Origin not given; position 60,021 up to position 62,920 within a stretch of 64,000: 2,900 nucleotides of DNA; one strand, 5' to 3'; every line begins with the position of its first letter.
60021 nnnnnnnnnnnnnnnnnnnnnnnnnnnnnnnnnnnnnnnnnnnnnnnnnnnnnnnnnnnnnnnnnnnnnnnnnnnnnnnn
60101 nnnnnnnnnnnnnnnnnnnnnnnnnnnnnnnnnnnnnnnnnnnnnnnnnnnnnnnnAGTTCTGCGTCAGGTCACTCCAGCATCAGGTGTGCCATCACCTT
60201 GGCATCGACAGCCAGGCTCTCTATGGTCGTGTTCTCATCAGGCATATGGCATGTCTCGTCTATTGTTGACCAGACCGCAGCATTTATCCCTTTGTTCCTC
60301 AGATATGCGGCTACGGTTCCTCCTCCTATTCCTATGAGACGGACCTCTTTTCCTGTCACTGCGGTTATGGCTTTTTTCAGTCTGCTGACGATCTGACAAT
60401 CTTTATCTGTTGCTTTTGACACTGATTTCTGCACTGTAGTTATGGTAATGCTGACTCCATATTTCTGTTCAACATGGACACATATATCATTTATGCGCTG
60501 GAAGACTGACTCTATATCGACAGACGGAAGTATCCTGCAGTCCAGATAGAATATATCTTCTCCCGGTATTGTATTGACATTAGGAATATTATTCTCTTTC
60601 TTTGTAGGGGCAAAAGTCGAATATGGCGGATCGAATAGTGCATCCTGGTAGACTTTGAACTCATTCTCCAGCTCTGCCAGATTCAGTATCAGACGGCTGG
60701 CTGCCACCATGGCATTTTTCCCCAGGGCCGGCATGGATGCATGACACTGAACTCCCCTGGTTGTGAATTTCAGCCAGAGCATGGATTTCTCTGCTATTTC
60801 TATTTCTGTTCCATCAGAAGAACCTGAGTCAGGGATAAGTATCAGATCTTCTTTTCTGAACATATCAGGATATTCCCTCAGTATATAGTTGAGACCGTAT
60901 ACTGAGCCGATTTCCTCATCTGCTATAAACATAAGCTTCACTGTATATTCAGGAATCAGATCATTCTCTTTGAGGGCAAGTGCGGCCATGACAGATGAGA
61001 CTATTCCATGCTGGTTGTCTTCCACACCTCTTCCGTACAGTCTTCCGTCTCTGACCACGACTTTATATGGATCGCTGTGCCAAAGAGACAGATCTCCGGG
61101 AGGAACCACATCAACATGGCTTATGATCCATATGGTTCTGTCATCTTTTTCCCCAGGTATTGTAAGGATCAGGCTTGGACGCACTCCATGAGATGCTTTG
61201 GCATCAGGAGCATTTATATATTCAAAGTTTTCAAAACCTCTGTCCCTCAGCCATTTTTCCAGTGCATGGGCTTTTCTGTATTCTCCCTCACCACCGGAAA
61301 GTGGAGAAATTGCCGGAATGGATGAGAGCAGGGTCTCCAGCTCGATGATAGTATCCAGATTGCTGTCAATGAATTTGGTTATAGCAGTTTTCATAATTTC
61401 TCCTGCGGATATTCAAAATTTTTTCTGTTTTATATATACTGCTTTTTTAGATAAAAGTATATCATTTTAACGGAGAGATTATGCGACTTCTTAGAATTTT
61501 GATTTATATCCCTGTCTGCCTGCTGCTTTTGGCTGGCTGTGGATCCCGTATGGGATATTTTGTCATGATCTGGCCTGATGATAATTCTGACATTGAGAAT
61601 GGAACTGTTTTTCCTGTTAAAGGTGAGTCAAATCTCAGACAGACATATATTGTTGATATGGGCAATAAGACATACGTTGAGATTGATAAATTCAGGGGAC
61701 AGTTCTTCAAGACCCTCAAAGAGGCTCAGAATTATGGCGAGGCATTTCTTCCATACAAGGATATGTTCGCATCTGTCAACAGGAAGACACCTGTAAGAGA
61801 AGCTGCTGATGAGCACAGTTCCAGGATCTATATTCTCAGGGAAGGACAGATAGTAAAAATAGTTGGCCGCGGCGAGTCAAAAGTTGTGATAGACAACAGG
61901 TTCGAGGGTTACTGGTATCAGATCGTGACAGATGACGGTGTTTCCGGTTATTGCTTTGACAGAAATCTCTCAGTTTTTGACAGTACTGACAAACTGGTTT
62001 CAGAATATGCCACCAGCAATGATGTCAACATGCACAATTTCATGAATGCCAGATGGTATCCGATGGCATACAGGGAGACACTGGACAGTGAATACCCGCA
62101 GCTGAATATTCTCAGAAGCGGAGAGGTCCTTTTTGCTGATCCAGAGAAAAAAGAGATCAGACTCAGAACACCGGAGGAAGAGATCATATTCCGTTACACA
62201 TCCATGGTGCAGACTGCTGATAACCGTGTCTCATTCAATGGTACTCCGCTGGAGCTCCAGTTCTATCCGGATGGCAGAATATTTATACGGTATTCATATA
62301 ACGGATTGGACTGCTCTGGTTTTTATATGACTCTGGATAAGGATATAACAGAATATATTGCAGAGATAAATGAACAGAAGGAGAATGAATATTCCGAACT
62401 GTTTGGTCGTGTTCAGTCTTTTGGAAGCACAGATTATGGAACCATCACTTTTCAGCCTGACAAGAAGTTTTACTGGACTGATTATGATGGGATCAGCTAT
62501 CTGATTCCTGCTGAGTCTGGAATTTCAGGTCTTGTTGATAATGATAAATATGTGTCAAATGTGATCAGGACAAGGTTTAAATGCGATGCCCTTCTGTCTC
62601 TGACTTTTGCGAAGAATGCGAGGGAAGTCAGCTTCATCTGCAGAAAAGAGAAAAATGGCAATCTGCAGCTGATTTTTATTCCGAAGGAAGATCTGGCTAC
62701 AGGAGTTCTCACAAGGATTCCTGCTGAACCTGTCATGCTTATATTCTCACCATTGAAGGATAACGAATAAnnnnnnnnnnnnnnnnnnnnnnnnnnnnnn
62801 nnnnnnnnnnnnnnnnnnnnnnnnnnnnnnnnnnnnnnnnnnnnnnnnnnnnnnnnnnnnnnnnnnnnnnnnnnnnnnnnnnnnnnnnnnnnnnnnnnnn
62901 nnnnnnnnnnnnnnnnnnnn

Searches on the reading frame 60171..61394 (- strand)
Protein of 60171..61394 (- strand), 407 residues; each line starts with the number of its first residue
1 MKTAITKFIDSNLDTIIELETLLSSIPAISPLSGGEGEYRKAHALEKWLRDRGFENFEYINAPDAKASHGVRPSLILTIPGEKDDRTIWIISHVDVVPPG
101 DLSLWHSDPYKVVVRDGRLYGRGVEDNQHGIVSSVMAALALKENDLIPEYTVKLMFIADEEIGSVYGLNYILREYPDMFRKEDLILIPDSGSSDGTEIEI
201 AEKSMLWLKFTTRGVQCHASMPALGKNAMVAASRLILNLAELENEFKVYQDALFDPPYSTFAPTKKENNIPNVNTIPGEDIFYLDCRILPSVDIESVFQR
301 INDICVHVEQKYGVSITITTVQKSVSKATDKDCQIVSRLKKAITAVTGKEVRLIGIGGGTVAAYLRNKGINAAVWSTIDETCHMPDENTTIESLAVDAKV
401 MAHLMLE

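Call 11: search_protein_families(library=pfam, proteins=[window:60171-61394:-])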
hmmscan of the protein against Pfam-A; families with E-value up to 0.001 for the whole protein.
window:60171-61394:- (407 aa): 3 families
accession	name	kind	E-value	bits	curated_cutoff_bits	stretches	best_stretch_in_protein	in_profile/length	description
PF01546.33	Peptidase_M20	-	8.9e-30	104.6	24.6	1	90-406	2-205/206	Peptidase family M20/M25/M40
PF07687.19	M20_dimer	-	1.3e-18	67.3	21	1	200-308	1-102/107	Peptidase dimerisation domain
PF04389.22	Peptidase_M28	-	1.4e-05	25.3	21.3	1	75-164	2-70/193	Peptidase family M28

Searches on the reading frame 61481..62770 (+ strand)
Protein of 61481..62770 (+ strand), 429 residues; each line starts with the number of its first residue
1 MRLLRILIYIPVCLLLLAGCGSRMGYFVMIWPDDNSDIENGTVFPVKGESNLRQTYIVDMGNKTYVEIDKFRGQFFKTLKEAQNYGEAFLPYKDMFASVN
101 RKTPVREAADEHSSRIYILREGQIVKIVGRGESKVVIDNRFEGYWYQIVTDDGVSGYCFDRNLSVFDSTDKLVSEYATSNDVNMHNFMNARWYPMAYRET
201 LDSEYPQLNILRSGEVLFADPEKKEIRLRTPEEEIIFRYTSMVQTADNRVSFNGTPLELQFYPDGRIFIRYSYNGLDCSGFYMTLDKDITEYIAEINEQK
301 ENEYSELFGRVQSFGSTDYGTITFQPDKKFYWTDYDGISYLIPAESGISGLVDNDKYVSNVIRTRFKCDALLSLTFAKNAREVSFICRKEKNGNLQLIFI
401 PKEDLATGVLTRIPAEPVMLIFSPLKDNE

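Call 11: search_protein_families(library=pfam, proteins=[window:61481-62770:+])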
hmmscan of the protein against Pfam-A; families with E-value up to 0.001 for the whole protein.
window:61481-62770:+ (429 aa): 1 family
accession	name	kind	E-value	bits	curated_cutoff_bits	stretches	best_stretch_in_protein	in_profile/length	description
PF08239.17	SH3_3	-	8e-07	29.6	27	1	105-163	5-53/54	Bacterial SH3 domain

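Call 69: find_encoding_contigs(protein=window:61481-62770:+, flank=10000, max_places=4)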
Protein window:61481-62770:+ (429 aa): 1 contig read that carries it; 1 place shown.
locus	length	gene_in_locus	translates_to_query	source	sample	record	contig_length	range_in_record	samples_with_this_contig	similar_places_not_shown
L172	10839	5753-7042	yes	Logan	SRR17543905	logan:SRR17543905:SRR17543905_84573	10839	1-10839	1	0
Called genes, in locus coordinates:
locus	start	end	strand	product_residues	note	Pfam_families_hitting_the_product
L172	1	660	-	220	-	?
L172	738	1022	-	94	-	PF04316:FlgM (weak)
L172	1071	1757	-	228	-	PF00590:TP_methylase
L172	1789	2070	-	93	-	PF12844:HTH_19, PF13560:HTH_31, PF01381:HTH_3, PF15943:YdaS_toxin (faint)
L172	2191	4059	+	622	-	-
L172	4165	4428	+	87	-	PF01527:HTH_Tnp_1 (weak)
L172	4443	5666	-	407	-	PF04389:Peptidase_M28 (weak), PF01546:Peptidase_M20, PF07687:M20_dimer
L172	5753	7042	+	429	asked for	PF08239:SH3_3 (weak)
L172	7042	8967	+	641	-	PF00005:ABC_tran, PF02463:SMC_N (faint), PF13555:AAA_29 (faint), PF13304:AAA_21 (faint), PF12848:ABC_tran_Xtn, PF00005:ABC_tran, PF16326:ABC_tran_CTD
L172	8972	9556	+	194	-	PF00293:NUDIX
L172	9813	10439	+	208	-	PF00753:Lactamase_B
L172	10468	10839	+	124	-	?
